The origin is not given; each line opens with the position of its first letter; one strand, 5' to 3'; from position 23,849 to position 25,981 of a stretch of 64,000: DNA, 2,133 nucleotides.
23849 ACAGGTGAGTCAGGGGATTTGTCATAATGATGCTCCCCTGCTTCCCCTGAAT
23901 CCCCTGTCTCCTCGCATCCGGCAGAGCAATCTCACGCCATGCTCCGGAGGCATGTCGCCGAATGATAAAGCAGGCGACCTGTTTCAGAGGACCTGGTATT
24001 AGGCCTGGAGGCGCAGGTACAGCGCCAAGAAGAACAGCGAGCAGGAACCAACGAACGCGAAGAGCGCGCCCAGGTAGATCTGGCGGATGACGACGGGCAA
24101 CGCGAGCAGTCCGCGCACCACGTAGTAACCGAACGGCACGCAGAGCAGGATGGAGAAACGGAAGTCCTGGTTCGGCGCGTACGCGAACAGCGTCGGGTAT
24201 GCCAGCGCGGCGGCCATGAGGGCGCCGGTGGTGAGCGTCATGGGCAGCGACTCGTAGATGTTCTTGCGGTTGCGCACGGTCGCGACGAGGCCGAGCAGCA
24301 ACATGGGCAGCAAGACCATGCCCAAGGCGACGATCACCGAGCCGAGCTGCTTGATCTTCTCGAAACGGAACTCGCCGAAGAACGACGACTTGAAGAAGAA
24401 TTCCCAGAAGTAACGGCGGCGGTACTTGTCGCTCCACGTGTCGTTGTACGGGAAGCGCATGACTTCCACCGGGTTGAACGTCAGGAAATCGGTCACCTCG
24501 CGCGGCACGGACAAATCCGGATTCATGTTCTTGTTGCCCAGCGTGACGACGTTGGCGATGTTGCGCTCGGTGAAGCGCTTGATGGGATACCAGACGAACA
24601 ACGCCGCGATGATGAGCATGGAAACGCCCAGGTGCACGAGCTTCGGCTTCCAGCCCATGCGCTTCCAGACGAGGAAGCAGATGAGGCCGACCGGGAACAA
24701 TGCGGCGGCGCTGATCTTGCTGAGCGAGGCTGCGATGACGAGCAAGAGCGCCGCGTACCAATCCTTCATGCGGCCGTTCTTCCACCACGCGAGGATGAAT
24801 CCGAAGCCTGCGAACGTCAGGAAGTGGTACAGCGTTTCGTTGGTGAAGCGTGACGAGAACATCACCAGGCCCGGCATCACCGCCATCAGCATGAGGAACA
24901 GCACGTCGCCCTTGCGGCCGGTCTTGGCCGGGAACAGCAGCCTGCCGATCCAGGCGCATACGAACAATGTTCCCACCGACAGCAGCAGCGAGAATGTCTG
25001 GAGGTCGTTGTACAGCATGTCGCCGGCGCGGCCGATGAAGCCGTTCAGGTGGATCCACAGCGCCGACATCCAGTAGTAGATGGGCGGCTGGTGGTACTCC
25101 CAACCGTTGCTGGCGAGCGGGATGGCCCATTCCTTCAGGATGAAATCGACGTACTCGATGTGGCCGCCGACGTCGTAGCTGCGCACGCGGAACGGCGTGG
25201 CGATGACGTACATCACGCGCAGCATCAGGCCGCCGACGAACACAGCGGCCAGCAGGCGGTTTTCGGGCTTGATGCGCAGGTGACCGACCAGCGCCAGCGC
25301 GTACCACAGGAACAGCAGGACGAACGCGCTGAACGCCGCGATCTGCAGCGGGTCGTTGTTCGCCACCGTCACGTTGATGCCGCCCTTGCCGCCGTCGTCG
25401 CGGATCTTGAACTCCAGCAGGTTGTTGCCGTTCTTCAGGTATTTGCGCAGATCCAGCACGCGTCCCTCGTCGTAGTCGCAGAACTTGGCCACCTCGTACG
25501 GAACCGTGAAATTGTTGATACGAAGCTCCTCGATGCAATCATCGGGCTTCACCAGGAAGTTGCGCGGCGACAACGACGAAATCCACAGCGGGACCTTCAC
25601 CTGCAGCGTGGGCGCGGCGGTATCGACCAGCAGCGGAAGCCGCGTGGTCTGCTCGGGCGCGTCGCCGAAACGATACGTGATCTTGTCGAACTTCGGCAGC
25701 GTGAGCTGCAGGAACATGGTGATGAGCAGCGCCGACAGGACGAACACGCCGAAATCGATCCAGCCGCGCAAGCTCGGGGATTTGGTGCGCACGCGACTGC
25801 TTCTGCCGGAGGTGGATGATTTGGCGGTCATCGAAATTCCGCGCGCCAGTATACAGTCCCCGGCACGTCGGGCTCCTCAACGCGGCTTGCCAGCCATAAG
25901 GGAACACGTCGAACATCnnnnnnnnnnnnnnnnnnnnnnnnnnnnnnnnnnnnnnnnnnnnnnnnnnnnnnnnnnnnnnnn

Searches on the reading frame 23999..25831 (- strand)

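Call 39: search_protein_families(library=pfam, proteins=[window:23999-25831:-], max_evalue=0.001)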
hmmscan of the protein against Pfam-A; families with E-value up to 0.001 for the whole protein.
window:23999-25831:- (610 aa): 1 family
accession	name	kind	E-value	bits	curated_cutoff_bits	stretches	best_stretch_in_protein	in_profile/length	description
PF13231.12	PMT_2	-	3.5e-06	27.8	26.1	1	248-412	2-155/160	Dolichyl-phosphate-mannose-protein mannosyltransferase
